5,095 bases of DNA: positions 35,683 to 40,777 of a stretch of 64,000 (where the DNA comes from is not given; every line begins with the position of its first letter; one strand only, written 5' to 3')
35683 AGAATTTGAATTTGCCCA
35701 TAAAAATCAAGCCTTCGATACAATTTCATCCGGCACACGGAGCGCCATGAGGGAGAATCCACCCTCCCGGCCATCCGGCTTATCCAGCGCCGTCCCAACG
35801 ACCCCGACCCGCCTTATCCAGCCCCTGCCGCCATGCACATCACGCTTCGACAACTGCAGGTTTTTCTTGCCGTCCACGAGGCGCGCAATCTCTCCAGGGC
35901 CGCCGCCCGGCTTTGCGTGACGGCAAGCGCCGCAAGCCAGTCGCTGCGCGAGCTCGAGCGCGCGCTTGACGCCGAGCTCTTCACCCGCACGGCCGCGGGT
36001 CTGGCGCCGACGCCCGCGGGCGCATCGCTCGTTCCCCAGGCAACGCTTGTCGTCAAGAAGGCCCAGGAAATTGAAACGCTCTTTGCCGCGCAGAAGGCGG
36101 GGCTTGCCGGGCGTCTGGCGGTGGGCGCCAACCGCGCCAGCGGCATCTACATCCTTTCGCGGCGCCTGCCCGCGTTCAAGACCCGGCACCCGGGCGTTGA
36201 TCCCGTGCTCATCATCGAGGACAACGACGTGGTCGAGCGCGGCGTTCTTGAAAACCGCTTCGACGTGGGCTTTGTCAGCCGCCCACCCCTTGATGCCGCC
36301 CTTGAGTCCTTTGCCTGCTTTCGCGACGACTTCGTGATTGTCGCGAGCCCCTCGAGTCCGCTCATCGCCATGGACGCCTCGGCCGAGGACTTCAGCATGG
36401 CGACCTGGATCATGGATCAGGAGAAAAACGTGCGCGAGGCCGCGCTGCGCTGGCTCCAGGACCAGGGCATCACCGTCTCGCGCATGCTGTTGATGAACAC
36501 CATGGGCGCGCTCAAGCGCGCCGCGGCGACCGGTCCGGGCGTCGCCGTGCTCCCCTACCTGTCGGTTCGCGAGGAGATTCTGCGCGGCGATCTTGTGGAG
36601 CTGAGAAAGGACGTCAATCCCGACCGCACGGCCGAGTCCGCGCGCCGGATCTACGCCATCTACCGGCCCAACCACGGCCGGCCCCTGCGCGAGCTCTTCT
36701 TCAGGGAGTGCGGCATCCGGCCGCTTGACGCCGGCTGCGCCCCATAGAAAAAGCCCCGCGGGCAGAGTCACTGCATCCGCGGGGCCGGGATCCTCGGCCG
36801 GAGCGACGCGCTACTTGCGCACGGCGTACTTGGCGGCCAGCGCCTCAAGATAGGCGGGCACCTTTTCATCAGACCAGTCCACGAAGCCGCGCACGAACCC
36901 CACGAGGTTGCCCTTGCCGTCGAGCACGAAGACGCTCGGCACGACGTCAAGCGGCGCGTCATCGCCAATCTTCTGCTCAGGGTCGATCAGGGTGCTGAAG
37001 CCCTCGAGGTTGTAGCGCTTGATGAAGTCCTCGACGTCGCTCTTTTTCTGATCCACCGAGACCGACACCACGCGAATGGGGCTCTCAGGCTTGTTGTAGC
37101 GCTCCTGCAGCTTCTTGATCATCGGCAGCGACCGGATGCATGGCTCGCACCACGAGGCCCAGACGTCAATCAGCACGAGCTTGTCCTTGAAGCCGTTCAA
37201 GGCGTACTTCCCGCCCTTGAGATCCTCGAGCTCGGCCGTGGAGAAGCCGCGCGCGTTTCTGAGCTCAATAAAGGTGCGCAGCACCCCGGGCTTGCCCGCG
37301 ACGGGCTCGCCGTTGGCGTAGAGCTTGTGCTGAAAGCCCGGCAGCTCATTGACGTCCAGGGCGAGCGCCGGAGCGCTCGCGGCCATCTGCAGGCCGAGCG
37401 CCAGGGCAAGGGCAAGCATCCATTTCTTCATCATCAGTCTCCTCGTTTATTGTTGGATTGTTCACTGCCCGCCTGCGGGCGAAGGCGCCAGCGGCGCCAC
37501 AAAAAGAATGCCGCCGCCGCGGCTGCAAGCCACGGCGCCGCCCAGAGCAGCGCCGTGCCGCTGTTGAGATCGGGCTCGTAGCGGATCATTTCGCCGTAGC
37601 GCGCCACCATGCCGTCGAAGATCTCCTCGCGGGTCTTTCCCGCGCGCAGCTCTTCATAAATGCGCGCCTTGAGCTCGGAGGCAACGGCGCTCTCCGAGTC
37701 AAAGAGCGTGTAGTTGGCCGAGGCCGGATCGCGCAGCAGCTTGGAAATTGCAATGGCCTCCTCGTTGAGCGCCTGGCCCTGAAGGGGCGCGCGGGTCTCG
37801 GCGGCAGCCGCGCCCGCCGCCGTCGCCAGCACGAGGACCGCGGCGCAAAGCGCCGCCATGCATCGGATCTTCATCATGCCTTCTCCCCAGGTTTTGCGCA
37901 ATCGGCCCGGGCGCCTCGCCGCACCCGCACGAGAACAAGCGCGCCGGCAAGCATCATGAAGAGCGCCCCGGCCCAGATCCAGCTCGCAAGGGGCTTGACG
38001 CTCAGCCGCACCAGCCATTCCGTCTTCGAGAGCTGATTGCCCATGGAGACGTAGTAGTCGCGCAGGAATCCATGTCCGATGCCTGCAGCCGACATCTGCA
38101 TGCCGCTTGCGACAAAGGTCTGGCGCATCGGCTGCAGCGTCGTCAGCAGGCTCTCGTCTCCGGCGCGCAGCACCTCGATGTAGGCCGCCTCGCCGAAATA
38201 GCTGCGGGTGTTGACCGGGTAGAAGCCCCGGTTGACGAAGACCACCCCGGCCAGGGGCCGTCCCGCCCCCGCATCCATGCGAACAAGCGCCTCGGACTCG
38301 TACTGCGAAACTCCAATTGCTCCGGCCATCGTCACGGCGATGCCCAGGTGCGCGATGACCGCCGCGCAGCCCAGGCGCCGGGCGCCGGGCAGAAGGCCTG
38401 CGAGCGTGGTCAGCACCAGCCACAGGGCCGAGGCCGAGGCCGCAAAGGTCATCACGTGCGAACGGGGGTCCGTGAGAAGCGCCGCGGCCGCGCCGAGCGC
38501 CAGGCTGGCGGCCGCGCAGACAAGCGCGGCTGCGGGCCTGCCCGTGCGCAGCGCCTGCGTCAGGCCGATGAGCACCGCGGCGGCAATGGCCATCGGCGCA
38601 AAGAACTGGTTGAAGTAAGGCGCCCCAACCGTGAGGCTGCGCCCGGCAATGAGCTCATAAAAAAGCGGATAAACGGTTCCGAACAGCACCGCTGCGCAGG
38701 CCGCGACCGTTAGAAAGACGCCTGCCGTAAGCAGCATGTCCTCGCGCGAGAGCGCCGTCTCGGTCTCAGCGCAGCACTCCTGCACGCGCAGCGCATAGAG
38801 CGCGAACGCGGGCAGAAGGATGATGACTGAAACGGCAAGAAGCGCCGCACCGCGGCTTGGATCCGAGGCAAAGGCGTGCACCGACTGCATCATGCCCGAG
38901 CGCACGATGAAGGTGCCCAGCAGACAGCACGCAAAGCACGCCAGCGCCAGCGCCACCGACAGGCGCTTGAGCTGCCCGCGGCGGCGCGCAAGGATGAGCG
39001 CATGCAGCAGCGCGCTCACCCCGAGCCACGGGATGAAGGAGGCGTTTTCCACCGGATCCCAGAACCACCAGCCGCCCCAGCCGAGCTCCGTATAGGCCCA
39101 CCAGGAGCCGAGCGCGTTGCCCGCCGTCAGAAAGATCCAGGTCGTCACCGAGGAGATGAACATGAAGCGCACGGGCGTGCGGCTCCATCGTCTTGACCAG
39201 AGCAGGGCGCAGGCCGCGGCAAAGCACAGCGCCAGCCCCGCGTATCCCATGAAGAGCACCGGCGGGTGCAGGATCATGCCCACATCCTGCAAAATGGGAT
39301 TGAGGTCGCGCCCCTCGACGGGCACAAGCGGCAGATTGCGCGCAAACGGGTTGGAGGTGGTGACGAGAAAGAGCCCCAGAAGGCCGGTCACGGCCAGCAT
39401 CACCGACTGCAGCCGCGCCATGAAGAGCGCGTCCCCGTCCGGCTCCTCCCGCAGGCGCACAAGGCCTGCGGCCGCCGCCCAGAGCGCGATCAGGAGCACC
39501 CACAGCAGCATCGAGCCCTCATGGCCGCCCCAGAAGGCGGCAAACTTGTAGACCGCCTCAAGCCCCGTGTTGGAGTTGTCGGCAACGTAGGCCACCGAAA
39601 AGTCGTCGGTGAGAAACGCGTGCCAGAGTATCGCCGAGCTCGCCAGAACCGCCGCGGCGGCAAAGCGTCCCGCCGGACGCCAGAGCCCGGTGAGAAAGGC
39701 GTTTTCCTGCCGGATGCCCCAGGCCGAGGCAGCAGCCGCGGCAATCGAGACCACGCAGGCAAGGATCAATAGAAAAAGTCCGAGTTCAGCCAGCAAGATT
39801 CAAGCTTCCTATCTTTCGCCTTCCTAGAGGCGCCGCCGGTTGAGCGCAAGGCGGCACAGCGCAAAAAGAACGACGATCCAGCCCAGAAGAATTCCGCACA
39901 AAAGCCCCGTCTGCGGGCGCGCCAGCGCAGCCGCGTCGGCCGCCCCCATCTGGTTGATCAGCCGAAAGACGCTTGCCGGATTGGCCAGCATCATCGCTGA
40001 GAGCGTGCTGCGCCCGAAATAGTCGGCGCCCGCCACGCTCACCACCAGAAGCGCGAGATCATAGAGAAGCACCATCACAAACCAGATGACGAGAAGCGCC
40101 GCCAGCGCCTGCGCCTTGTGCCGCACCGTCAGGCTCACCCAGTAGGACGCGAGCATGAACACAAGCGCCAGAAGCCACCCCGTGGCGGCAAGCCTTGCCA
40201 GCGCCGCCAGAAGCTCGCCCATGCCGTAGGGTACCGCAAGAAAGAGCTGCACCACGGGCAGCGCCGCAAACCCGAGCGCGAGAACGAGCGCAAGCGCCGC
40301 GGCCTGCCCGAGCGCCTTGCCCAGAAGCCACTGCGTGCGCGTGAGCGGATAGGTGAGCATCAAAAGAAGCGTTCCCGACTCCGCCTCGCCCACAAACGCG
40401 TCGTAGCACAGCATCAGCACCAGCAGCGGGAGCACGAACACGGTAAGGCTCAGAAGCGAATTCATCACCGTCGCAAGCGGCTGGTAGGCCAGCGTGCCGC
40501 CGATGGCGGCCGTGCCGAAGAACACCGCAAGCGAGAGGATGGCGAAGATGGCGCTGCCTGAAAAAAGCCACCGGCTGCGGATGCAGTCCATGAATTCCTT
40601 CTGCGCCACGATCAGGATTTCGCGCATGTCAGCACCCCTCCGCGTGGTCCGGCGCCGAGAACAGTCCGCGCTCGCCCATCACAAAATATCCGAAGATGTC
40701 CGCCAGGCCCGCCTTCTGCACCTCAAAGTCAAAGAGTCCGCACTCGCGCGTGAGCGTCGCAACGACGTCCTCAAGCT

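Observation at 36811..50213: Complete MccA/SirA-type octahaem sulfite-respiration locus (14 co-directional genes)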

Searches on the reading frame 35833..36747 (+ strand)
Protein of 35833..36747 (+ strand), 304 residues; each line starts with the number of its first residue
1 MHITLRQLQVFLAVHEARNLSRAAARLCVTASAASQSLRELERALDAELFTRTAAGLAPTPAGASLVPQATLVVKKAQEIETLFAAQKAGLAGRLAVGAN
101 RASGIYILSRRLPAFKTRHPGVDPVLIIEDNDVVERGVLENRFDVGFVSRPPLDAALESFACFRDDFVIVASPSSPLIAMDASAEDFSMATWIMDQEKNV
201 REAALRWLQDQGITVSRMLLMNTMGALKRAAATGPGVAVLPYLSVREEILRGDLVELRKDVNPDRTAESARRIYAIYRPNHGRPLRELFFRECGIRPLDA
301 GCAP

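Call 5: search_protein_families(library=pfam, proteins=[window:35833-36747:+], max_evalue=0.01)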
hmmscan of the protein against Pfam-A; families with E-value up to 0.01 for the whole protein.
window:35833-36747:+ (304 aa): 2 families
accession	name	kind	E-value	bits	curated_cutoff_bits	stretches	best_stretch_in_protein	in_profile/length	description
PF03466.25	LysR_substrate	-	6.1e-35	120.9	28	1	89-290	2-201/209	LysR substrate binding domain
PF00126.33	HTH_1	-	1.8e-18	66.7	26.6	1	5-63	1-59/60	Bacterial regulatory helix-turn-helix protein, lysR family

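Call 41: search_protein_families(library=ncbifam, proteins=[window:35833-36747:+], max_evalue=1e-10)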
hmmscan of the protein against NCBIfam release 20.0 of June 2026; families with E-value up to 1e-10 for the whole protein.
window:35833-36747:+ (304 aa): 29 families (the best 25 are shown)
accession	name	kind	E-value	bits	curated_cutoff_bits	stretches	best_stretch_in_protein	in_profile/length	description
NF040889.1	trans_reg_YeiE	equivalog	1.4e-36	126.2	480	1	1-277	1-269/288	DNA-binding transcriptional regulator YeiE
NF040786.1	LysR_Sec_metab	equivalog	6e-35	120.7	250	1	4-279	2-279/298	selenium metabolism-associated LysR family transcriptional regulator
NF008095.0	PRK10837.1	subfamily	1.1e-32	113.4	281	1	1-261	1-258/290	LysR family transcriptional regulator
NF045990.1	TransRegCbbRRhodb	equivalog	4.5e-30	104.7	450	1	2-260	5-267/304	LysR family regulator CbbR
TIGR03339.1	phn_lysR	subfamily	1.8e-23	83.2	341.1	1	7-246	1-239/279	aminoethylphosphonate catabolism associated LysR family transcriptional regulator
NF047711.1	PutUtilRegPtrR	equivalog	1.9e-23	82.9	400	1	4-243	2-237/283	putrescine utilization regulator PtrR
NF008352.0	PRK11139.1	subfamily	7.2e-22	77.8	288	1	5-264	8-263/305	transcriptional regulator GcvA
NF008416.0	PRK11242.1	equivalog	1.3e-21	77.2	277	1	5-247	3-248/300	transcriptional regulator CynR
NF040888.1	trans_reg_YafC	equivalog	2.7e-21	75.7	470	1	1-277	1-272/293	DNA-binding transcriptional regulator YafC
NF008722.0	PRK11716.1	equivalog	9e-21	74.1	246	1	4-257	2-258/293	HTH-type transcriptional activator IlvY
TIGR02424.1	TF_pcaQ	equivalog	1.4e-19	70.1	303.8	1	2-262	2-267/300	pca operon transcription factor PcaQ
NF047520.1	trans_act_CidR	equivalog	1.5e-18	67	415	1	5-194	3-193/292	cidABC operon transcriptional activator CidR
NF058504.1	TransRegCcpCBac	equivalog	4.8e-17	62.3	400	1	6-248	4-242/287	transcriptional regulator CcpC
NF008361.0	PRK11151.1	equivalog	5.8e-17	61.9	329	1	5-289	3-282/305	DNA-binding transcriptional regulator OxyR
NF041036.1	decaheme_TF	subfamily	5.2e-16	59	210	1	6-257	4-260/301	multiheme cytochrome-associated LysR family transcriptional regulator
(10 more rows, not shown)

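Call 51: find_encoding_contigs(protein=window:35833-36747:+, flank=6000, max_places=5)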
Protein window:35833-36747:+ (304 aa): 7 contigs read that carry it; 3 places shown.
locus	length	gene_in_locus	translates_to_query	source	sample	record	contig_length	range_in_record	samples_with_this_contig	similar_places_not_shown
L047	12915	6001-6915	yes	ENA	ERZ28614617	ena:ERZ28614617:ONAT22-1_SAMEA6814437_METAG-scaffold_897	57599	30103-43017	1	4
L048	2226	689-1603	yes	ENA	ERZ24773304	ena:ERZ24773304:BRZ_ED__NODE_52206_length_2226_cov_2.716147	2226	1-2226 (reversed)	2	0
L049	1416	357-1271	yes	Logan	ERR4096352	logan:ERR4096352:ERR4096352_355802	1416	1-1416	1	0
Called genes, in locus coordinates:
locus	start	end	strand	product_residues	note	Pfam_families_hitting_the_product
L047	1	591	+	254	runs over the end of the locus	PF12838:Fer4_7, PF13187:Fer4_9 (weak), PF14697:Fer4_21 (weak), PF00037:Fer4 (weak), PF14697:Fer4_21, PF12838:Fer4_7, PF13187:Fer4_9 (weak), PF00037:Fer4, +9 more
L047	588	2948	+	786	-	PF12801:Fer4_5, PF13183:Fer4_8 (weak), PF12838:Fer4_7, PF13187:Fer4_9 (weak), PF13484:Fer4_16 (weak), PF14691:Fer4_20, PF07992:Pyr_redox_2, PF13450:NAD_binding_8, +9 more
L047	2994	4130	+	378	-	PF13237:Fer4_10 (faint), PF12838:Fer4_7 (weak), PF13187:Fer4_9 (weak), PF13484:Fer4_16 (faint), PF13534:Fer4_17 (faint), PF00037:Fer4 (weak)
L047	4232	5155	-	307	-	PF02001:DUF134, PF02579:Nitro_FeMo-Co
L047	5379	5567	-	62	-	-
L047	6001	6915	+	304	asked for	PF00126:HTH_1, PF03466:LysR_substrate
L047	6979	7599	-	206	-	PF08534:Redoxin, PF00578:AhpC-TSA, PF00085:Thioredoxin, PF13905:Thioredoxin_8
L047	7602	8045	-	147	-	PF03918:CcmH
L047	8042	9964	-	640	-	PF01578:Cytochrom_C_asm, PF16327:CcmF_C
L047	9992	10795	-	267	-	PF12679:ABC2_membrane_2, PF12730:ABC2_membrane_4 (weak)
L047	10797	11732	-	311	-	PF00005:ABC_tran, PF13304:AAA_21 (weak)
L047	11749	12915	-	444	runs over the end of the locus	PF13229:Beta_helix (weak), PF05048:NosD, PF13229:Beta_helix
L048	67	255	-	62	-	-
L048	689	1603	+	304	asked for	PF00126:HTH_1, PF03466:LysR_substrate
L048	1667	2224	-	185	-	?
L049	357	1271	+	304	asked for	PF00126:HTH_1, PF03466:LysR_substrate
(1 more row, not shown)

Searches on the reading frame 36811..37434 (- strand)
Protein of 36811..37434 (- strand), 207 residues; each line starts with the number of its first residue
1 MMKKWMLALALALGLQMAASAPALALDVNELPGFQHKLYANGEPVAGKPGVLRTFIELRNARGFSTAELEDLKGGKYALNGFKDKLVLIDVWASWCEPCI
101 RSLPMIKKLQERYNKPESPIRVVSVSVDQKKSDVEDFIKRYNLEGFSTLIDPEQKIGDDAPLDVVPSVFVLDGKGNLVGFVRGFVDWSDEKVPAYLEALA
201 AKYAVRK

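Call 5: search_protein_families(library=pfam, proteins=[window:36811-37434:-], max_evalue=0.01)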
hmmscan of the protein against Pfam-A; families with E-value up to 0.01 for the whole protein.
window:36811-37434:- (207 aa): 5 families
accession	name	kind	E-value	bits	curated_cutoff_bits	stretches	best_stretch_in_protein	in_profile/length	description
PF13905.12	Thioredoxin_8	-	1.6e-14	54.5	27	1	85-176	2-93/94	Thioredoxin-like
PF00578.27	AhpC-TSA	-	9.9e-13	48.6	26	1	67-177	8-121/124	AhpC/TSA family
PF08534.16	Redoxin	-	1.3e-12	48.2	26.6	1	69-179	11-130/148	Redoxin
PF00085.26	Thioredoxin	-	3.3e-08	33.9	23.5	1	83-149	17-76/103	Thioredoxin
PF13098.12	Thioredoxin_2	-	2.4e-06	28.2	27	1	85-186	6-96/104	Thioredoxin-like domain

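Call 33: find_encoding_contigs(protein=window:36811-37434:-, flank=10000, max_places=3)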
Protein window:36811-37434:- (207 aa): 1 contig read that carries it; 1 place shown.
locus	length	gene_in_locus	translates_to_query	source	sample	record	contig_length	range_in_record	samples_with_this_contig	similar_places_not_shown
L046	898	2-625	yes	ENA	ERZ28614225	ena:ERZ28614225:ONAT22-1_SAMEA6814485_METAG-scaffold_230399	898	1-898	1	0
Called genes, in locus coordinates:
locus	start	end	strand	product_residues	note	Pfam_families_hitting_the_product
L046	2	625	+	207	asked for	?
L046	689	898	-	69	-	?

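Call 41: search_protein_families(library=ncbifam, proteins=[window:36811-37434:-], max_evalue=1e-10)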
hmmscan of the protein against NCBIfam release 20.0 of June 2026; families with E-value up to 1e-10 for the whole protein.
window:36811-37434:- (207 aa): 3 families
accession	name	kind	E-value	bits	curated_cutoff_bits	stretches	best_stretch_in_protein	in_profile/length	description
NF002854.0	PRK03147.1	subfamily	1.1e-20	74.2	170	1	68-199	46-172/176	thiol-disulfide oxidoreductase ResA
NF047696.1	ThlDiSintTplARhiz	equivalog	6.1e-16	58.8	230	1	60-198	73-214/219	thiol:disulfide interchange protein TlpA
NF041202.1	StoA_CxxC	exception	7.1e-11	42.2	210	1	83-179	51-146/163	endospore biogenesis thiol-disulfide oxidoreductase StoA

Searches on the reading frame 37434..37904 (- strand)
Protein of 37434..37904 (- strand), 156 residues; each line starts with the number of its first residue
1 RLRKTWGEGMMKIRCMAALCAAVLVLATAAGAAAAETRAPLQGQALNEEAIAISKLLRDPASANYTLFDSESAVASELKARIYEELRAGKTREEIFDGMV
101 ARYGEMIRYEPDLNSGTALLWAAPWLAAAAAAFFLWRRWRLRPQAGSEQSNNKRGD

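Call 41: search_protein_families(library=ncbifam, proteins=[window:37434-37904:-], max_evalue=1e-10)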
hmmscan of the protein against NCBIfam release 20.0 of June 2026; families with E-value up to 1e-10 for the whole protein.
window:37434-37904:- (156 aa): 1 family
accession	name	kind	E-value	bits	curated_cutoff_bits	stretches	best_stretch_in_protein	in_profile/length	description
TIGR03147.1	cyt_nit_nrfF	exception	5.2e-23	81.1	159.2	1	20-140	5-124/126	heme lyase NrfEFG subunit NrfF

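Call 47: search_solved_structures(query=window:37434-37877:-, max_evalue=0.01, show_alignments=2)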
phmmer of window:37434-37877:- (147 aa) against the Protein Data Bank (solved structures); distinct sequences matched with E-value up to 0.01: 2.
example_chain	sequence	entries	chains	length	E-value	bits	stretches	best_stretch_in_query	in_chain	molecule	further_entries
2kw0_A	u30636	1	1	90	1.6e-11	47.9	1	36-105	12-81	CcmH protein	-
2hl7_A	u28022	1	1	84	8.5e-11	45.6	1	41-105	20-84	Cytochrome C-type biogenesis protein CcmH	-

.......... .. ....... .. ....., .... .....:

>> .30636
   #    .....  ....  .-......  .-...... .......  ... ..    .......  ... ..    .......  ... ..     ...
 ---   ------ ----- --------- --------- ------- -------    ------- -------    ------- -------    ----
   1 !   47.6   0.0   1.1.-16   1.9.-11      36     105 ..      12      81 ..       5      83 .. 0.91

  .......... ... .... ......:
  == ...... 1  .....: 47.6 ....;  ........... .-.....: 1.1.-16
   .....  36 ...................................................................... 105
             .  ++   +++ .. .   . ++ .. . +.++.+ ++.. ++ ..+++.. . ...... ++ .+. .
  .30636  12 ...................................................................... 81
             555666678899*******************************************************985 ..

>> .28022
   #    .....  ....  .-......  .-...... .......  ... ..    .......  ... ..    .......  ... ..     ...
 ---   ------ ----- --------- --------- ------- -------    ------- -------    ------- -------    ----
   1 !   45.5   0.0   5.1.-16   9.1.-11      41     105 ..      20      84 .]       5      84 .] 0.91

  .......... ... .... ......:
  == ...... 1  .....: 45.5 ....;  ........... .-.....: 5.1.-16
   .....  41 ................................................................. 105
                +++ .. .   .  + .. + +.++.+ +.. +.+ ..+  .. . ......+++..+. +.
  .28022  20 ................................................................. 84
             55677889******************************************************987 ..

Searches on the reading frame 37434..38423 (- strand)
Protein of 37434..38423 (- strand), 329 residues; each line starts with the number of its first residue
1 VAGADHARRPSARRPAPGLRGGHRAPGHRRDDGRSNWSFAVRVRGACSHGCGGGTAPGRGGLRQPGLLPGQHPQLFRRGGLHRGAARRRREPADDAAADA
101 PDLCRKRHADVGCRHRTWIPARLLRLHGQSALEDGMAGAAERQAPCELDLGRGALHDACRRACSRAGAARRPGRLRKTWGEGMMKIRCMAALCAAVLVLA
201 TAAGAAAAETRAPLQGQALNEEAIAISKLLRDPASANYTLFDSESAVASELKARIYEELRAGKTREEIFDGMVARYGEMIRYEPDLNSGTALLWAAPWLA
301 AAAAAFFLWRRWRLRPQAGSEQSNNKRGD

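Call 5: search_protein_families(library=pfam, proteins=[window:37434-38423:-], max_evalue=0.01)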
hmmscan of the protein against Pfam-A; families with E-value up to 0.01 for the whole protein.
window:37434-38423:- (329 aa): 1 family
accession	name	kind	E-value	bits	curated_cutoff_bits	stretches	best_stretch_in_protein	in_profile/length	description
PF03918.19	CcmH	-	7.3e-27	93.8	25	1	196-322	2-128/143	Cytochrome C biogenesis protein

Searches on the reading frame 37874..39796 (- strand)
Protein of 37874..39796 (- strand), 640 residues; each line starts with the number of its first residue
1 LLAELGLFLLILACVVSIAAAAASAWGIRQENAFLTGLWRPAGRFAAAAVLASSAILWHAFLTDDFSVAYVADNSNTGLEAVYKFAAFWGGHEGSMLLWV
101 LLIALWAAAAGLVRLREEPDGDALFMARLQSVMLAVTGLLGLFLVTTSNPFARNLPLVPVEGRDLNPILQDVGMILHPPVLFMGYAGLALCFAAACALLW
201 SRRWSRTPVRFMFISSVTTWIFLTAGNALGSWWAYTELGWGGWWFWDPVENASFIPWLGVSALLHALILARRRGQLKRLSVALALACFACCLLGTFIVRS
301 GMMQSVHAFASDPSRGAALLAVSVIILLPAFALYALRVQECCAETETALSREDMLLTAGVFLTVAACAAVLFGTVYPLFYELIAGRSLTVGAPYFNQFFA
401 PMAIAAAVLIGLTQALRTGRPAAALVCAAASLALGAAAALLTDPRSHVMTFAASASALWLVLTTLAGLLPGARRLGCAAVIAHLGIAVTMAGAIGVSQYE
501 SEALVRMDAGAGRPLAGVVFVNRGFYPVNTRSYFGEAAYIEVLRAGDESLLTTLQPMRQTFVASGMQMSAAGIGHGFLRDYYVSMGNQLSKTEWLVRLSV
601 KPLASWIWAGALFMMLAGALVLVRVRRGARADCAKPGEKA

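Call 5: search_protein_families(library=pfam, proteins=[window:37874-39796:-], max_evalue=0.01)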
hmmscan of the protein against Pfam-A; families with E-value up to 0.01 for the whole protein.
window:37874-39796:- (640 aa): 2 families
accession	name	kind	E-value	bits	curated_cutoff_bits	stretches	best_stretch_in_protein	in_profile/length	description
PF16327.10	CcmF_C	-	2.9e-58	198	28.7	1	324-622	5-320/323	Cytochrome c-type biogenesis protein CcmF C-terminal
PF01578.25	Cytochrom_C_asm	-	1.5e-39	136.3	29.9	1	89-300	1-206/212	Cytochrome C assembly protein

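Call 41: search_protein_families(library=ncbifam, proteins=[window:37874-39796:-], max_evalue=1e-10)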
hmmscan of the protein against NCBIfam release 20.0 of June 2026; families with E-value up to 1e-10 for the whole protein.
window:37874-39796:- (640 aa): 3 families
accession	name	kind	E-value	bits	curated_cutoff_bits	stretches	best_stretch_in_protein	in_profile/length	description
TIGR03145.1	cyt_nit_nrfE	subfamily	7.2e-182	606.4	927.3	1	1-622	1-630/631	heme lyase NrfEFG subunit NrfE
TIGR00353.1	nrfE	subfamily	9.9e-157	523.3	569.05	1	55-626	3-576/578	heme lyase CcmF/NrfE family subunit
NF007691.0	PRK10369.1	subfamily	3.4e-124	415.7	394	1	2-626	4-569/573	heme lyase NrfEFG subunit NrfE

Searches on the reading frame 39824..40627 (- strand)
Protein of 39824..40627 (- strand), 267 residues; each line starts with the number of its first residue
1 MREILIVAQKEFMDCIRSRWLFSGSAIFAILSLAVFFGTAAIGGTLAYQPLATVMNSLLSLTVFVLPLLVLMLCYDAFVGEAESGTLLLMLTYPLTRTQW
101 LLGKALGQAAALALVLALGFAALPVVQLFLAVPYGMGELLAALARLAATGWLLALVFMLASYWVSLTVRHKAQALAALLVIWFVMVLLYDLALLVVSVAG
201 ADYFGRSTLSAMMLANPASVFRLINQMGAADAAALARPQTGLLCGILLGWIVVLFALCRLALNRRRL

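Call 5: search_protein_families(library=pfam, proteins=[window:39824-40627:-], max_evalue=0.01)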
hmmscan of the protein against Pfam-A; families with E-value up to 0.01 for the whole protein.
window:39824-40627:- (267 aa): 2 families
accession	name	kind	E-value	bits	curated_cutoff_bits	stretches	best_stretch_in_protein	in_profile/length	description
PF12679.13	ABC2_membrane_2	-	1.9e-25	90.1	27.2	1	6-265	2-281/283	ABC-2 family transporter protein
PF12730.13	ABC2_membrane_4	-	1.2e-05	25.8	27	1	11-183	5-175/179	ABC-2 family transporter protein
